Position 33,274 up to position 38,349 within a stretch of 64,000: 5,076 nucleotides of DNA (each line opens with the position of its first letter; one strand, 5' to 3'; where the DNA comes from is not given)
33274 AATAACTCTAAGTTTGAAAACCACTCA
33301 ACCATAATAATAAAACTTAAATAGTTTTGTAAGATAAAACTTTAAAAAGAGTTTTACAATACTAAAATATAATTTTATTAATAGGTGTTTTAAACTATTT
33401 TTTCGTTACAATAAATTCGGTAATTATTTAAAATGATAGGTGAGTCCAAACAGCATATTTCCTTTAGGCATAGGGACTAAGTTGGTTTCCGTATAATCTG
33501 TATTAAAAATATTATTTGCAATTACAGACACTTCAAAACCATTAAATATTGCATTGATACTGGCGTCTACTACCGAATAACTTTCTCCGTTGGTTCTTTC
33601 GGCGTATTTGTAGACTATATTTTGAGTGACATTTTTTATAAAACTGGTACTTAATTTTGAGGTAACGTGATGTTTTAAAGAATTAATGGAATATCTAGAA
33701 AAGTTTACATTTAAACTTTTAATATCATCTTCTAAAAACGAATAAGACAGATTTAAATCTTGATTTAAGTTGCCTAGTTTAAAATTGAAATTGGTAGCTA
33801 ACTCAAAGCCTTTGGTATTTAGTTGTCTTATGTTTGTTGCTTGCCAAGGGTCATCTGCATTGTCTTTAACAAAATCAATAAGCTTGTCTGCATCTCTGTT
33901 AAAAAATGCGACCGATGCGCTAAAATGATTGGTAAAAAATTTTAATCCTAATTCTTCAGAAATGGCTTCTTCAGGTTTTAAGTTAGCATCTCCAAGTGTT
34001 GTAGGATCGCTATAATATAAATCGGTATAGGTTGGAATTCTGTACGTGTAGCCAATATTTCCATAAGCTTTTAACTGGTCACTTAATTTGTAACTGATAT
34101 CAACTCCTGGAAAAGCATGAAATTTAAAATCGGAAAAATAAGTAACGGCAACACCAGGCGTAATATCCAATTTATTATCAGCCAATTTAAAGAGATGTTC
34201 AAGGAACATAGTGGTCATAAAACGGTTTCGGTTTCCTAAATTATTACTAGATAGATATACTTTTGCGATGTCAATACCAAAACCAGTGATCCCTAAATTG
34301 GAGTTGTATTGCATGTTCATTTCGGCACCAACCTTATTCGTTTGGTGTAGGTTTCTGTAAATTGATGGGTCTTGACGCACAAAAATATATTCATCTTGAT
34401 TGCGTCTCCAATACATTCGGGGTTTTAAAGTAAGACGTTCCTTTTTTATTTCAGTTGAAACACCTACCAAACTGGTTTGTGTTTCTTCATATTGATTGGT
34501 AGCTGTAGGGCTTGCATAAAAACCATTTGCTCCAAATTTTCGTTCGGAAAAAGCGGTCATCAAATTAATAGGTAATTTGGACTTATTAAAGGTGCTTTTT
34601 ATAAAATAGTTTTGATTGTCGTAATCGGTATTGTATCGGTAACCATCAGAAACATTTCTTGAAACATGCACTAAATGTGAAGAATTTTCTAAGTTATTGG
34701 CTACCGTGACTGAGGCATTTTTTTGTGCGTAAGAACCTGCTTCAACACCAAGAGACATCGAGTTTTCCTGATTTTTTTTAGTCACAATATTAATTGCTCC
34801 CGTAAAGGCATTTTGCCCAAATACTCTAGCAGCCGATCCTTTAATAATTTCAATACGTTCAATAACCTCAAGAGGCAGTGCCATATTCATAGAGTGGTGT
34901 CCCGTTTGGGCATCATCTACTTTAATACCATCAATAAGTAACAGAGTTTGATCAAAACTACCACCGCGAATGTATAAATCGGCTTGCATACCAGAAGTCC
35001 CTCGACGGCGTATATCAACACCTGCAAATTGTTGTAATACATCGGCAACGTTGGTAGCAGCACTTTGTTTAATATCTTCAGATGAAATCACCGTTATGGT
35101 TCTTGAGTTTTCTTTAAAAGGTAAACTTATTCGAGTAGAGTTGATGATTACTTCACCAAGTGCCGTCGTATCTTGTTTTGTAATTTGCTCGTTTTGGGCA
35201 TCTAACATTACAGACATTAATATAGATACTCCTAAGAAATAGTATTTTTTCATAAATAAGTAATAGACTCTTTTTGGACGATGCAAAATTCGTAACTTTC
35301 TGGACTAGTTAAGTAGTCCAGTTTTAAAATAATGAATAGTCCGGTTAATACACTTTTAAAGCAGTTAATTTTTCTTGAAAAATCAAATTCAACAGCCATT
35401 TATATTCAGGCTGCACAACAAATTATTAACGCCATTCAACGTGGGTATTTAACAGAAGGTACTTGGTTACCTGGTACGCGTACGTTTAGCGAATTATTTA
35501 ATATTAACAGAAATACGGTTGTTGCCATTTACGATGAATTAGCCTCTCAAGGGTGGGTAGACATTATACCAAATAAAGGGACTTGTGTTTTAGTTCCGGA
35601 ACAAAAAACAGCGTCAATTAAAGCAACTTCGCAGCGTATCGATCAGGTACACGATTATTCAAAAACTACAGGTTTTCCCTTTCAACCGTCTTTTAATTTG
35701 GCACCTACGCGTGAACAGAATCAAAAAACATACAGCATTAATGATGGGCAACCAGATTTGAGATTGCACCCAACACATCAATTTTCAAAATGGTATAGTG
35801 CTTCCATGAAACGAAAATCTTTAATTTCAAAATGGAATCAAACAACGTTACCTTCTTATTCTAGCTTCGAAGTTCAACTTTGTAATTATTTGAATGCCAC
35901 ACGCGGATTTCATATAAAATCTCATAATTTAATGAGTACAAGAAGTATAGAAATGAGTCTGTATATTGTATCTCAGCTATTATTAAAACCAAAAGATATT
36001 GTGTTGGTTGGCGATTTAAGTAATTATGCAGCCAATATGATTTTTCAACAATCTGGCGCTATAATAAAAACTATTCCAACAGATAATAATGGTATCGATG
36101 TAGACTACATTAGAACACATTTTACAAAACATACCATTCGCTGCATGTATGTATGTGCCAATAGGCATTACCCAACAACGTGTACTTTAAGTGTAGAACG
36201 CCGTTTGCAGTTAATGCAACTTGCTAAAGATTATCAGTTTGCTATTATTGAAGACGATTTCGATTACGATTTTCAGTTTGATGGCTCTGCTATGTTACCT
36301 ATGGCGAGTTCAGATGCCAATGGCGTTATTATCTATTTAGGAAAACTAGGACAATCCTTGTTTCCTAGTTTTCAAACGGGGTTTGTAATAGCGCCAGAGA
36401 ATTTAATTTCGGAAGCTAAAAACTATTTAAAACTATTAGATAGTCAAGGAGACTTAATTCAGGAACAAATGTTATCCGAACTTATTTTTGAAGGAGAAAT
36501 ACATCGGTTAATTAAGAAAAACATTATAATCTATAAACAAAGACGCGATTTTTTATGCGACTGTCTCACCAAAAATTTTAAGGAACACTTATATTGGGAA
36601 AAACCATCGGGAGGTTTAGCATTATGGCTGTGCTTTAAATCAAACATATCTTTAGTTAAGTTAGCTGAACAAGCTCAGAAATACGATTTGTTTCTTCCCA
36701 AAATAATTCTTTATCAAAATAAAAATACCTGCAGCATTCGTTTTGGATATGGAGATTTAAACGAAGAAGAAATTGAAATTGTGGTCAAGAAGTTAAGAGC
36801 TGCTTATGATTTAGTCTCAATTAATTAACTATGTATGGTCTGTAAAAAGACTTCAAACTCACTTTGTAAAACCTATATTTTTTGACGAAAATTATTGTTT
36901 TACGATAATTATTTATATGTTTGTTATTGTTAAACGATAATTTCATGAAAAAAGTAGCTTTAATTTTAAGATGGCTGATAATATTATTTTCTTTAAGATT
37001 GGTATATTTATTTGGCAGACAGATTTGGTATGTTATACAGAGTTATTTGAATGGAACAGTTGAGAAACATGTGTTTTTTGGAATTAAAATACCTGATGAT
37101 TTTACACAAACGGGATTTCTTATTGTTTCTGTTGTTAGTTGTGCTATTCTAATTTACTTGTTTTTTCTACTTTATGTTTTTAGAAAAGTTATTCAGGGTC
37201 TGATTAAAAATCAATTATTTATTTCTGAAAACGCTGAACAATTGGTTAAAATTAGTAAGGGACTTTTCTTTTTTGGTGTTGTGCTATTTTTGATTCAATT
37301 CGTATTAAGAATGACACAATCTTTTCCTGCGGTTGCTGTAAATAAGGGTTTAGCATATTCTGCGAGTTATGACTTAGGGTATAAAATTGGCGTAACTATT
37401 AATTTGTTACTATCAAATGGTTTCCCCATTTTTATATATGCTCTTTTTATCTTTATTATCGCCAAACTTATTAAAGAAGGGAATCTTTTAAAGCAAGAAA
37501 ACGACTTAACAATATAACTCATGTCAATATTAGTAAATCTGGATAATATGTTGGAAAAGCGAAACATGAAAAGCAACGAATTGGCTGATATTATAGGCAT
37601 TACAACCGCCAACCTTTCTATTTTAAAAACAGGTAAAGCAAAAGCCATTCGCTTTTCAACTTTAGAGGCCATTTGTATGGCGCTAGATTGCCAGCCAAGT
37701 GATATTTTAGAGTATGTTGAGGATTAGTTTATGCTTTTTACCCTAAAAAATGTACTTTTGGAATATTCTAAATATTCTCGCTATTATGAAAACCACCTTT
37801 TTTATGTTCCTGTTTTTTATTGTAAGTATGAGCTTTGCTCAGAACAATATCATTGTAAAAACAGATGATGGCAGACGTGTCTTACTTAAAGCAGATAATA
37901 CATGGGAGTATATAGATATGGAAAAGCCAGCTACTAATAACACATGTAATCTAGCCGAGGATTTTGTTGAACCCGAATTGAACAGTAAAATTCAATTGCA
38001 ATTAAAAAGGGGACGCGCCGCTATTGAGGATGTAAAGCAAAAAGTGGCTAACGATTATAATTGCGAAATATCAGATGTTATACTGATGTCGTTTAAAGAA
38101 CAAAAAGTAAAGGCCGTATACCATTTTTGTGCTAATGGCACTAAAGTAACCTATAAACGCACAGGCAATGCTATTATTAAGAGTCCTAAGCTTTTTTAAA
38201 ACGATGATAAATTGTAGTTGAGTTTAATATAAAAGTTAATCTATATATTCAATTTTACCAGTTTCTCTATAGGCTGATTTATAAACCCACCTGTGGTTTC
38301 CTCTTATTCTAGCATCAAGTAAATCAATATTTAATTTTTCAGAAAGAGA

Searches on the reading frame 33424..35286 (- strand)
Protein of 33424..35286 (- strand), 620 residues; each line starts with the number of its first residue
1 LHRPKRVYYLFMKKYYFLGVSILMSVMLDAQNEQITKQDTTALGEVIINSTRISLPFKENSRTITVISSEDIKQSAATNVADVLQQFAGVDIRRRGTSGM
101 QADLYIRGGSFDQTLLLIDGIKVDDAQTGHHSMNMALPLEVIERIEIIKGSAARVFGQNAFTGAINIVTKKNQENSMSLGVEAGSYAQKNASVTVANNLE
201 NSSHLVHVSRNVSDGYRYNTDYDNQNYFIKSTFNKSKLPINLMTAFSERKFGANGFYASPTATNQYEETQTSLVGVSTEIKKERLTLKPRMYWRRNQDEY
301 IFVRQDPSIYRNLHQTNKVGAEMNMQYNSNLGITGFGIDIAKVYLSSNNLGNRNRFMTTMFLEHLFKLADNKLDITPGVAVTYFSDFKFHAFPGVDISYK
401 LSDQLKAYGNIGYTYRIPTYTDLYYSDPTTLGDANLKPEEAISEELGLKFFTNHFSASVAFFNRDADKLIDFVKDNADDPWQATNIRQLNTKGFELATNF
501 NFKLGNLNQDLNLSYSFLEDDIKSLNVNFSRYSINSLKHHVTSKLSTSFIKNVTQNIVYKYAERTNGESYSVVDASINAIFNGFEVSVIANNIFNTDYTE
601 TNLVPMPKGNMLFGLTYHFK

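Call 44: search_protein_families(library=pfam, proteins=[window:33424-35286:-], max_evalue=1)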
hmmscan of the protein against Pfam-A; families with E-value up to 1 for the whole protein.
window:33424-35286:- (620 aa): 3 families
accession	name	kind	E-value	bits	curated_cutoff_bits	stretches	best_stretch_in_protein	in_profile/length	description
PF00593.30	TonB_dep_Rec_b-barrel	-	1e-29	105.2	27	1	213-592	41-435/436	TonB dependent receptor-like, beta-barrel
PF07715.20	Plug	-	7.3e-23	81.6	23.9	1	59-164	4-107/107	TonB-dependent Receptor Plug Domain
PF00094.30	VWD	-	0.33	11.7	22.9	1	20-73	53-104/156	von Willebrand factor type D domain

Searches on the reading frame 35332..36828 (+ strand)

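Call 44: search_protein_families(library=pfam, proteins=[window:35332-36828:+], max_evalue=1)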
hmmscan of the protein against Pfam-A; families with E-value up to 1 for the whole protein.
window:35332-36828:+ (498 aa): 2 families
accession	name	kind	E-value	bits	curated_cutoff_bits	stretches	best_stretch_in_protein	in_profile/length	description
PF00392.27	GntR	-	6.9e-09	35.7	27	1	24-86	2-64/64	Bacterial regulatory proteins, gntR family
PF13730.12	HTH_36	-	0.0092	16.2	25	1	46-76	25-55/55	Helix-turn-helix domain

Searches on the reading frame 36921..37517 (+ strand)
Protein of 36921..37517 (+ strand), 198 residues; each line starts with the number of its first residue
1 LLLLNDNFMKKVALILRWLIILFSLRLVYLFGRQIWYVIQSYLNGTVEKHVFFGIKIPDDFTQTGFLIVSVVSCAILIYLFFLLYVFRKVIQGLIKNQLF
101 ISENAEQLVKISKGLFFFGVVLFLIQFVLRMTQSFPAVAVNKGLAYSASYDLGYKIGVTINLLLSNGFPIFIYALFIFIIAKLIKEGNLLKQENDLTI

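Call 3: search_protein_families(library=pfam, proteins=[window:36921-37517:+], max_evalue=0.01)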
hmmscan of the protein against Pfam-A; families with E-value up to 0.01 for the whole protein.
window:36921-37517:+ (198 aa): 1 family
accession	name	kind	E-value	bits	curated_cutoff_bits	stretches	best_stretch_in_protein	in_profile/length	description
PF11188.13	DUF2975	-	3.2e-10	40.5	27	1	68-198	19-130/130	Protein of unknown function (DUF2975)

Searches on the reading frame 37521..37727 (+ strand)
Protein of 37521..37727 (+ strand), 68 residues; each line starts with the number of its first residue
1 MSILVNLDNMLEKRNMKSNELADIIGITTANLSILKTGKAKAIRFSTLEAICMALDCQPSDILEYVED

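Call 3: search_protein_families(library=pfam, proteins=[window:37521-37727:+], max_evalue=0.01)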
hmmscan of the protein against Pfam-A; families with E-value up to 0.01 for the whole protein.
window:37521-37727:+ (68 aa): 3 families
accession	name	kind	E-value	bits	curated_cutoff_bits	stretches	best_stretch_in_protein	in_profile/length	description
PF13443.12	HTH_26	-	1.5e-23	83.3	22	1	6-68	1-63/63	Cro/C1-type HTH DNA-binding domain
PF01381.28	HTH_3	-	0.00011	22.6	23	1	10-61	4-54/55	Helix-turn-helix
PF12844.13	HTH_19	-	0.00096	19.5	30.2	1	7-63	4-59/64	Helix-turn-helix domain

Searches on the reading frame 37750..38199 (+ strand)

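Call 3: search_protein_families(library=pfam, proteins=[window:37750-38199:+], max_evalue=0.01)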
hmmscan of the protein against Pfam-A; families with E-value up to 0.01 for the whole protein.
window:37750-38199:+ (149 aa): 1 family
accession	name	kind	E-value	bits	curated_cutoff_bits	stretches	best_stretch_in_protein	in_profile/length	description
PF11355.13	DUF3157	-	1.9e-05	24.8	21.7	1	21-73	8-64/199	Protein of unknown function (DUF3157)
